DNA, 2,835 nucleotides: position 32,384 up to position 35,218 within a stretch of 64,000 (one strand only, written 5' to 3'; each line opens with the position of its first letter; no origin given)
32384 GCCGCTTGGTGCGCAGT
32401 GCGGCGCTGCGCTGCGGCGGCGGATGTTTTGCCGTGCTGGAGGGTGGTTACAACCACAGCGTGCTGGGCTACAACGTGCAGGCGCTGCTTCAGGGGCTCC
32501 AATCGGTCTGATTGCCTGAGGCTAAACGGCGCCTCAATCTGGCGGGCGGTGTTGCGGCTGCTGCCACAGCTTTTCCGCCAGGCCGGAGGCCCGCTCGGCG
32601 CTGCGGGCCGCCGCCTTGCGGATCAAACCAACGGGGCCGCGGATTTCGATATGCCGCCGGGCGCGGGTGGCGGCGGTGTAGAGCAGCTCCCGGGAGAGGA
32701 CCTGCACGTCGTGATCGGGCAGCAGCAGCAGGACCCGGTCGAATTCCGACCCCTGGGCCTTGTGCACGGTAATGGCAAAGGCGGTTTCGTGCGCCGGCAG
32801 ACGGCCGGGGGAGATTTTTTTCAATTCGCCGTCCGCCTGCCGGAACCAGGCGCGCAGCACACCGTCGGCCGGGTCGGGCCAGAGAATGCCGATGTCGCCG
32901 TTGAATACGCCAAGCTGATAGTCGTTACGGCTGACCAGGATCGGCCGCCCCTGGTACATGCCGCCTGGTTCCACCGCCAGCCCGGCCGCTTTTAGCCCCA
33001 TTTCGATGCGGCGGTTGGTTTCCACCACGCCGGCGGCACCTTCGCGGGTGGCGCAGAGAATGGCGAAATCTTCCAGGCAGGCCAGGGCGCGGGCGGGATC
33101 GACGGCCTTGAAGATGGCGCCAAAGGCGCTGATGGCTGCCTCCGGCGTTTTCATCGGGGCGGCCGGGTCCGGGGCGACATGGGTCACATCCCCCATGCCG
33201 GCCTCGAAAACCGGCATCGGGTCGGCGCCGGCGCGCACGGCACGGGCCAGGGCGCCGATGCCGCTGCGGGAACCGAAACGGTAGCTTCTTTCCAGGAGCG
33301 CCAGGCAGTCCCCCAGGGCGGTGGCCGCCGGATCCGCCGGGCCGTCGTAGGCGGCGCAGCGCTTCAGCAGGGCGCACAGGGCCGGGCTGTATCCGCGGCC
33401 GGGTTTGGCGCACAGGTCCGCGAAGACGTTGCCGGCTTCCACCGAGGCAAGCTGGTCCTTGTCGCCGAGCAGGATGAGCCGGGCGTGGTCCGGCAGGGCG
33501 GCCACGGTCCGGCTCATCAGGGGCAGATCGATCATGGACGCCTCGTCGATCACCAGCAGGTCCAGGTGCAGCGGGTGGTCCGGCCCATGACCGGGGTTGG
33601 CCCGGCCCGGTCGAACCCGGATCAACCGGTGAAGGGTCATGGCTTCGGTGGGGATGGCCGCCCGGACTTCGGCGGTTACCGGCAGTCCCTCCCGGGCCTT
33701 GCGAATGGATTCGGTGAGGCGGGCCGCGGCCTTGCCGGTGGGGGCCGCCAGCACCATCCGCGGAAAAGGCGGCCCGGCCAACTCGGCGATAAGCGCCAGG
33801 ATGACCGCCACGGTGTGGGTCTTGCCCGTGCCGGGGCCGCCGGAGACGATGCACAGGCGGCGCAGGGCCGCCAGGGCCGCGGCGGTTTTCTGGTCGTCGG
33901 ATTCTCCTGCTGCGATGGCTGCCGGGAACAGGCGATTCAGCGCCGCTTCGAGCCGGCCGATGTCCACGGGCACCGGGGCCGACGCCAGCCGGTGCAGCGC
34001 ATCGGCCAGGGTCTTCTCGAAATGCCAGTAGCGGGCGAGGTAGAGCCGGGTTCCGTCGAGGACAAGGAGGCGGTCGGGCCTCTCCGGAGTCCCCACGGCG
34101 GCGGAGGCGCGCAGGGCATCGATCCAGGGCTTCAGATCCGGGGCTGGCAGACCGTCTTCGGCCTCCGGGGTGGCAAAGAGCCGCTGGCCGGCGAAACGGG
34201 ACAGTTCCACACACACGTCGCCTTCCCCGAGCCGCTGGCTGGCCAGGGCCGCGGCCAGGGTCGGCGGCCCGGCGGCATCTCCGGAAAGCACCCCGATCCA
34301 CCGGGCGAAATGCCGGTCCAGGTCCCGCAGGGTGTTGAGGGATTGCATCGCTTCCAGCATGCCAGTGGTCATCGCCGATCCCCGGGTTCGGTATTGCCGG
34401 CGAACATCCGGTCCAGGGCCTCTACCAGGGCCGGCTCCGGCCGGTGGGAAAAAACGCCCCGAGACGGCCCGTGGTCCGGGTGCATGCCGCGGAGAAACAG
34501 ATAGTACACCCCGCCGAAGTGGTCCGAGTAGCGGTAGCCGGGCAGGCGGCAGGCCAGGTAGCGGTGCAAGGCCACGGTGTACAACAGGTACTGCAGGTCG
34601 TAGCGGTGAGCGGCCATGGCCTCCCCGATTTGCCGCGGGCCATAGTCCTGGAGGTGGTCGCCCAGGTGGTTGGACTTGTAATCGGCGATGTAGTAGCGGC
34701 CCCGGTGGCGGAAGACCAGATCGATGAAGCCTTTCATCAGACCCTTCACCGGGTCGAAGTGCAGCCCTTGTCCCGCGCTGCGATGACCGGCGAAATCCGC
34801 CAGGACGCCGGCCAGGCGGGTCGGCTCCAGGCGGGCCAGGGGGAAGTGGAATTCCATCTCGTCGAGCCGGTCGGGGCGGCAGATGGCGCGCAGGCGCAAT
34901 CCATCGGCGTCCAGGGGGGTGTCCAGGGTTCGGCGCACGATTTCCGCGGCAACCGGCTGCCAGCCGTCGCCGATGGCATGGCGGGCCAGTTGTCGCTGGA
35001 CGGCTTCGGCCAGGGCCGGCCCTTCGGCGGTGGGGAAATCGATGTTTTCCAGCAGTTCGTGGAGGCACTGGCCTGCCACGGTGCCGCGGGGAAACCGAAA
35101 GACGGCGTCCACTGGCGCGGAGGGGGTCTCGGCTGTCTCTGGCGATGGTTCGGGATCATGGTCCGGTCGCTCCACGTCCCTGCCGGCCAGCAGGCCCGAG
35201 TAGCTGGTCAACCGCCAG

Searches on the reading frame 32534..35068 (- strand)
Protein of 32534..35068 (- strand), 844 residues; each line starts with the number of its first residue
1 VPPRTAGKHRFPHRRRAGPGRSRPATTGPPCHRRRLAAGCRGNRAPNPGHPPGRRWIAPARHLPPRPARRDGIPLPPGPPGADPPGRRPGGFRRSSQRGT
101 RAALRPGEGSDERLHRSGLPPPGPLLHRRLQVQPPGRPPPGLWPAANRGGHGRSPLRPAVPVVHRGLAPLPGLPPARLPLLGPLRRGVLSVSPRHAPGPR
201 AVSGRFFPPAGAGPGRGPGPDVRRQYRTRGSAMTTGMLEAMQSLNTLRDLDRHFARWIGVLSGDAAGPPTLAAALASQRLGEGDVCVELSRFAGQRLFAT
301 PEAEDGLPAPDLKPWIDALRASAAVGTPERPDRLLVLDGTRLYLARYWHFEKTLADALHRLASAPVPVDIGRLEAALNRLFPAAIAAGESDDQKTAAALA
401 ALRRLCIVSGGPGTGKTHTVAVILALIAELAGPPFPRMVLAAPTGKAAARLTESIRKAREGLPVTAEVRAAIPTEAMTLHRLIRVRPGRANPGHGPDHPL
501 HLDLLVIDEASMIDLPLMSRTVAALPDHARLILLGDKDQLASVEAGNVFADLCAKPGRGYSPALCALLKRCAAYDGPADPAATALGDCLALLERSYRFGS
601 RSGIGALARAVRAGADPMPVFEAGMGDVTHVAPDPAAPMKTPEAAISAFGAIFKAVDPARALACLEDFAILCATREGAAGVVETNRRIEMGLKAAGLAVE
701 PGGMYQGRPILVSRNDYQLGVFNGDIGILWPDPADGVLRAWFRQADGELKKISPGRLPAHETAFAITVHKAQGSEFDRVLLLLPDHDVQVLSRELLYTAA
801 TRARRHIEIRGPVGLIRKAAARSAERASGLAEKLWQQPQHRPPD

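Call 34: search_protein_families(library=pfam, proteins=[window:32534-35068:-], max_evalue=0.00001)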
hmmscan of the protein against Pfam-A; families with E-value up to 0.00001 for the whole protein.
window:32534-35068:- (844 aa): 8 families
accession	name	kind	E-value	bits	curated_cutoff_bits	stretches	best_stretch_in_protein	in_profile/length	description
PF13245.12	AAA_19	-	5.4e-32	111.2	25.1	1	393-543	1-132/134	AAA domain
PF13604.12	AAA_30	-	9.9e-27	94.3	27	1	391-555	4-143/191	AAA domain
PF21185.3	RecD_N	-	1.6e-18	67.4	22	1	245-343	3-103/103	RecBCD enzyme subunit RecD, N-terminal domain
PF13538.12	UvrD_C_2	-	9.6e-14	51.4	27.4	1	763-806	2-48/52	UvrD-like helicase C-terminal domain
PF01443.25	Viral_helicase1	-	6.2e-11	43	21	1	763-810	178-227/228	Viral superfamily 1 RNA helicase core domain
PF13086.12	AAA_11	-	2.8e-08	34.3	27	0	391-457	4-74/257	AAA domain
PF05127.21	NAT10_TcmA_helicase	-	6.2e-08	33.1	22.7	1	408-523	2-111/176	RNA cytidine acetyltransferase NAT10/TcmA, helicase domain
PF18335.7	SH3_13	-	3.6e-06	27.1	41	1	705-729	27-51/65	ATP-dependent RecD-like DNA helicase SH3 domain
